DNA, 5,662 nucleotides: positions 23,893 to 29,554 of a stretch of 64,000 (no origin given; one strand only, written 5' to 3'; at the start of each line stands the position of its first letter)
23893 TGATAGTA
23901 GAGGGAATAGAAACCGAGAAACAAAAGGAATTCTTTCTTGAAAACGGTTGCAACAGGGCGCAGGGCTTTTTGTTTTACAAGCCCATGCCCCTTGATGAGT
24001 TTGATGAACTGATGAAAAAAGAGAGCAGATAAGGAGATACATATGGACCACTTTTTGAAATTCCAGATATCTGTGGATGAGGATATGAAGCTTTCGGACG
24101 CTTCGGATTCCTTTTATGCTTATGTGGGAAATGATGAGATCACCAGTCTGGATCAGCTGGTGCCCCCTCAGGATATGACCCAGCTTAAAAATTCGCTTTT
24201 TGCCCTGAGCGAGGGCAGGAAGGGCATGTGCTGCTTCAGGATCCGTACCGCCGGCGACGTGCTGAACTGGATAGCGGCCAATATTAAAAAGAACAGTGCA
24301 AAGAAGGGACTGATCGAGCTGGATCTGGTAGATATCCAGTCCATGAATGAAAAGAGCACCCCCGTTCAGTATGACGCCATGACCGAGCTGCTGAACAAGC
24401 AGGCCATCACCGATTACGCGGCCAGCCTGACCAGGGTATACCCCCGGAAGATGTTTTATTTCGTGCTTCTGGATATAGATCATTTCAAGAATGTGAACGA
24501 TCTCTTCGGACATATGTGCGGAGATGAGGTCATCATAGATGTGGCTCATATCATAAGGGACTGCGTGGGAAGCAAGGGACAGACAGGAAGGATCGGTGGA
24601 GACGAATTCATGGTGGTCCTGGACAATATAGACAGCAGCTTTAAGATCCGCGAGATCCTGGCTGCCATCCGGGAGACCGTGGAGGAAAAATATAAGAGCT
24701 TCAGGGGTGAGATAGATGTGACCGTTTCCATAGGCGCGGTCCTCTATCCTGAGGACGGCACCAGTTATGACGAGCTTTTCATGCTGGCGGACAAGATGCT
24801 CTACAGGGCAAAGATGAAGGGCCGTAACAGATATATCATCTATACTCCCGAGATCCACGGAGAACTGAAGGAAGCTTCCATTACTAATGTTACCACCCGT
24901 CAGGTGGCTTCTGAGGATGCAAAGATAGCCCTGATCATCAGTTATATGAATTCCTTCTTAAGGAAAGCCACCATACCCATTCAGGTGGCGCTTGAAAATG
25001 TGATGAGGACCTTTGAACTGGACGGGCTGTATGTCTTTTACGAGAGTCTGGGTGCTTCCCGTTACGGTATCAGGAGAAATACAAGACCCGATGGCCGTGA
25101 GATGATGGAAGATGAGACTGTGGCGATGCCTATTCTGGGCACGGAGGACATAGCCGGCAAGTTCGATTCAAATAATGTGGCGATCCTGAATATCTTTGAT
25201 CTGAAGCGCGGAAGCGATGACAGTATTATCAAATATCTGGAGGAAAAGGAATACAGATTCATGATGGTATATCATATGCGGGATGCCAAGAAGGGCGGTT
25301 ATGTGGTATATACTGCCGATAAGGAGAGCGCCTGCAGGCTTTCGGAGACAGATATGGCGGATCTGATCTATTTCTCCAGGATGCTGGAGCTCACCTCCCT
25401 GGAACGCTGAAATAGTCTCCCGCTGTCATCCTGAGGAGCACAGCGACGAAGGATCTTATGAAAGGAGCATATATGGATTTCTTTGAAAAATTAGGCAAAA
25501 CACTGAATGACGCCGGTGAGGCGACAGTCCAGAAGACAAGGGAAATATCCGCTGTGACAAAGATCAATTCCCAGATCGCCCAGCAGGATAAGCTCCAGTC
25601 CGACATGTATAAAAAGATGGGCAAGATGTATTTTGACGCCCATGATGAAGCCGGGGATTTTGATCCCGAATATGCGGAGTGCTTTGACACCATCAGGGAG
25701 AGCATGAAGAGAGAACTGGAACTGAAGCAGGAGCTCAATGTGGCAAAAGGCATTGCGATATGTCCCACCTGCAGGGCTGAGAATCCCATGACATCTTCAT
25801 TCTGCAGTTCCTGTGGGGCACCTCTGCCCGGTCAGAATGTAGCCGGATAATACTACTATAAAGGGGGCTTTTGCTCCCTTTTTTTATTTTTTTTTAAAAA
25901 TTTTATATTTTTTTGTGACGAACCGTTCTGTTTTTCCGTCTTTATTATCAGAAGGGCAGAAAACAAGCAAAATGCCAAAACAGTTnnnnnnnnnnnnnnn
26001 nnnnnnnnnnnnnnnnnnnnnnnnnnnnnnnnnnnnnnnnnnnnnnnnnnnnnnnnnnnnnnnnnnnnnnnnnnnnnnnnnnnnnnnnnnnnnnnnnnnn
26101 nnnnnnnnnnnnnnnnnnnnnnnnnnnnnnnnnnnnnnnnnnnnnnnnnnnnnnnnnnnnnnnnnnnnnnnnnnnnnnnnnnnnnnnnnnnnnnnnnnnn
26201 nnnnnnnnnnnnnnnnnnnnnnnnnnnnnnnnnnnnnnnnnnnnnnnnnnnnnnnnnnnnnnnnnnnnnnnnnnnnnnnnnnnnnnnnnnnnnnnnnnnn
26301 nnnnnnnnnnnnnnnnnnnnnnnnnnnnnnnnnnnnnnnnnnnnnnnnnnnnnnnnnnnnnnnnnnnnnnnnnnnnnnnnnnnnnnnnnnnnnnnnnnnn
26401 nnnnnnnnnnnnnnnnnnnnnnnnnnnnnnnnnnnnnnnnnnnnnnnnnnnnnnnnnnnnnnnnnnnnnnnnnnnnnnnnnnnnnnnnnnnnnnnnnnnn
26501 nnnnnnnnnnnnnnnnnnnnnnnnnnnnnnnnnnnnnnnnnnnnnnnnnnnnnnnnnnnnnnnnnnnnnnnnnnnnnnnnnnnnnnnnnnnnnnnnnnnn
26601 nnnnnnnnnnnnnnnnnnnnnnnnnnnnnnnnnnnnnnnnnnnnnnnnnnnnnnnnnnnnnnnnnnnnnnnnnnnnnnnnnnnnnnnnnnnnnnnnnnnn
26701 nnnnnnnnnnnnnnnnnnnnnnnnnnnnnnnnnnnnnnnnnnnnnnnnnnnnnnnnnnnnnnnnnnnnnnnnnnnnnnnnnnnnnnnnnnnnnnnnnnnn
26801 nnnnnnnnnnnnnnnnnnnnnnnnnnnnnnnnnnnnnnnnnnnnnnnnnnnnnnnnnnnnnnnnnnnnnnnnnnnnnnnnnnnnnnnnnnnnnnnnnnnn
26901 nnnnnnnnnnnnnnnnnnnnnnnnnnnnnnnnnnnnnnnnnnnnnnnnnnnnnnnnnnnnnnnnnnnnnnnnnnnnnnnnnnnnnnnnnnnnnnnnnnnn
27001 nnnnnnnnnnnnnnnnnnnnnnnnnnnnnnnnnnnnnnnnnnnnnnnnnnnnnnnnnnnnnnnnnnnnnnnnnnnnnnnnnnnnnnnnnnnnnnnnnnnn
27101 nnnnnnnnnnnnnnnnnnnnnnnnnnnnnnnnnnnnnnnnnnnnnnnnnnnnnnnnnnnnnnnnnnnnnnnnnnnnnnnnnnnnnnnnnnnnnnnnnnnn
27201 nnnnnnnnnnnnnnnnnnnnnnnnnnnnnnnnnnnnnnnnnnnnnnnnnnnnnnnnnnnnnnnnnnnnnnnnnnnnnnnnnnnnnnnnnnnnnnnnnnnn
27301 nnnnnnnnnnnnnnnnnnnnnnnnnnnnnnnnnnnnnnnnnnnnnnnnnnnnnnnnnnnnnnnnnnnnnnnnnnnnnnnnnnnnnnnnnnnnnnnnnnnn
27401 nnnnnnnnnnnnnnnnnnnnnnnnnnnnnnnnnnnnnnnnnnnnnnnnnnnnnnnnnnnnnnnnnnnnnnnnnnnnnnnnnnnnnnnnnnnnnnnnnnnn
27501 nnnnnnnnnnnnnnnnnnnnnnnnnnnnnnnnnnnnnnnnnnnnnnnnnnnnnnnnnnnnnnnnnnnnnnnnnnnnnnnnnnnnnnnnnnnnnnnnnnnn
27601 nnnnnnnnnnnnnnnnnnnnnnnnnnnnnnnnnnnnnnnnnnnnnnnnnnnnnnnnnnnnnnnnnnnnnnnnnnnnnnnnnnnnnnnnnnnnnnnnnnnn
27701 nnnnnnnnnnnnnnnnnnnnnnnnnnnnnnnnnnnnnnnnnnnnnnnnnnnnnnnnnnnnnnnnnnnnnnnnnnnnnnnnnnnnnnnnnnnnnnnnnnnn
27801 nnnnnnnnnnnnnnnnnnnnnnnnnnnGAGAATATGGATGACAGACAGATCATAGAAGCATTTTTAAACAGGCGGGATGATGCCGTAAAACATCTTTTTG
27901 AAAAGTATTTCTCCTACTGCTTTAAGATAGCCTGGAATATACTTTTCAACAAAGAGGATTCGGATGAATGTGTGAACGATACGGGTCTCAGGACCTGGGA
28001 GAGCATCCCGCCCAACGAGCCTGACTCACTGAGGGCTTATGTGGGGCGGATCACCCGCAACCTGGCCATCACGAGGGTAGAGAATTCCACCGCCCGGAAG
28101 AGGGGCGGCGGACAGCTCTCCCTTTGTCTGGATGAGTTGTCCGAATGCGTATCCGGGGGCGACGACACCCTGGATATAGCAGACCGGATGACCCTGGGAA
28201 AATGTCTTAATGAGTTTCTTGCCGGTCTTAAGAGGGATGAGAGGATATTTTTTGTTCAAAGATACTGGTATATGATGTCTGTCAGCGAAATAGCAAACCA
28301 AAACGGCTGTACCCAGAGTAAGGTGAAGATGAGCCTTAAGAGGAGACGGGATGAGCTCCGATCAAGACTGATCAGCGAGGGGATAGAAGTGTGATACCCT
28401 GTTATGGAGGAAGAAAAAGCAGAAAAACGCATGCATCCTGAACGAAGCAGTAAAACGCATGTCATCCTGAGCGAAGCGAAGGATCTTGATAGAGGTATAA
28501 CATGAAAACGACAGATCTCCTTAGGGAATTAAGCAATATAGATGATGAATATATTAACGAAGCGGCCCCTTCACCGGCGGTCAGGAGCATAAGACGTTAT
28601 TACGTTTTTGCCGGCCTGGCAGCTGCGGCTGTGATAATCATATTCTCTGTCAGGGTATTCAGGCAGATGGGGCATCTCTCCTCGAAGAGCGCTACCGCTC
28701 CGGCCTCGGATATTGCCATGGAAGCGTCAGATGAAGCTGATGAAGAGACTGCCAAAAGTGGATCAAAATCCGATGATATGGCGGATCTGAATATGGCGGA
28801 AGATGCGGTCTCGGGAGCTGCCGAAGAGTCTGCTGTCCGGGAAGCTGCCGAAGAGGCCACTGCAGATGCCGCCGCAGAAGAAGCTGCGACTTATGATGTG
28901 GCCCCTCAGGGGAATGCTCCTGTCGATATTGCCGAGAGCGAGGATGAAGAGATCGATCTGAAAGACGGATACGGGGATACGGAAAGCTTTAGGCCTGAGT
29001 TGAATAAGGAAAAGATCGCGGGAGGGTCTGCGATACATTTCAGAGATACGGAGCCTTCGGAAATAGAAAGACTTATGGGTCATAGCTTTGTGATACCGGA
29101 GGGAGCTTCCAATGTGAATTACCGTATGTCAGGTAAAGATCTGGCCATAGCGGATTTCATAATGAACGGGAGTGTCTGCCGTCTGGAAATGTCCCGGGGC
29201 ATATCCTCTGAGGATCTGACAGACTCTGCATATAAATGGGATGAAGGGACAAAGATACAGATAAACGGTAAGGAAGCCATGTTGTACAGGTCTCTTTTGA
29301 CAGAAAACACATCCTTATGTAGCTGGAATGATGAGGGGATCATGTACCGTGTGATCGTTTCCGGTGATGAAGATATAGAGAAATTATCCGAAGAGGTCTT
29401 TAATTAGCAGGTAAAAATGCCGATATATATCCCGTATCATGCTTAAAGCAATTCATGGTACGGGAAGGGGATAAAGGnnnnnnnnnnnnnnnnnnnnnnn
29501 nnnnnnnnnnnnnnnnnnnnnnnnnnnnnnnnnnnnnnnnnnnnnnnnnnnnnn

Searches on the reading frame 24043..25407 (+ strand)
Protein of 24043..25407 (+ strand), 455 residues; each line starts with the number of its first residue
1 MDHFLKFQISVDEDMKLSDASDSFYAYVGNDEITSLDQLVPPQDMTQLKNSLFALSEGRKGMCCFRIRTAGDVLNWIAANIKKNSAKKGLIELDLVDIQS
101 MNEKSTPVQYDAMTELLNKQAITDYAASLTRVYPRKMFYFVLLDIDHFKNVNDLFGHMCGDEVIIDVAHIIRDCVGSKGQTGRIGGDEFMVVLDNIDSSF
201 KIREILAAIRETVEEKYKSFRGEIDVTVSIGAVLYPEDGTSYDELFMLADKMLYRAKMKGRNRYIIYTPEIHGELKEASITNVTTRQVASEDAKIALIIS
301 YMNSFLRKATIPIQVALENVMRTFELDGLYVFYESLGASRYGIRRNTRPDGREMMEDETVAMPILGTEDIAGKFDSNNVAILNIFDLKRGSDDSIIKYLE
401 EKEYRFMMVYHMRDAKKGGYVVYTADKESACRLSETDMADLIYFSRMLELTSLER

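Call 88: search_protein_families(library=pfam, proteins=[window:24043-25407:+], max_evalue=0.00001)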
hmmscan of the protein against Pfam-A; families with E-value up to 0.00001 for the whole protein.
window:24043-25407:+ (455 aa): 1 family
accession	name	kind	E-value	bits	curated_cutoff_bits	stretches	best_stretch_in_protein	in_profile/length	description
PF00990.26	GGDEF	-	2.3e-38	132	23.8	1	109-263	2-161/161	Diguanylate cyclase, GGDEF domain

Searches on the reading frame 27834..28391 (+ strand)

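Call 88: search_protein_families(library=pfam, proteins=[window:27834-28391:+], max_evalue=0.00001)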
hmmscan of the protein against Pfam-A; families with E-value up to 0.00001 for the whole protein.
window:27834-28391:+ (186 aa): 1 family
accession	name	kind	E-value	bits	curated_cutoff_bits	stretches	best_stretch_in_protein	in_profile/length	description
PF04542.20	Sigma70_r2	-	7e-07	29.4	24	1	21-83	1-66/71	Sigma-70 region 2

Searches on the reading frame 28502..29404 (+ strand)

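Call 54: search_protein_families(library=pfam, proteins=[window:28502-29404:+], max_evalue=0.001)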
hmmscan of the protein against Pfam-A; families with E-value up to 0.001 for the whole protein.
window:28502-29404:+ (301 aa): 1 family
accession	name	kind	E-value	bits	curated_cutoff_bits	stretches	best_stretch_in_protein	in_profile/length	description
PF14285.11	DUF4367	-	0.00078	20.3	22.1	0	198-289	7-97/110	Domain of unknown function (DUF4367)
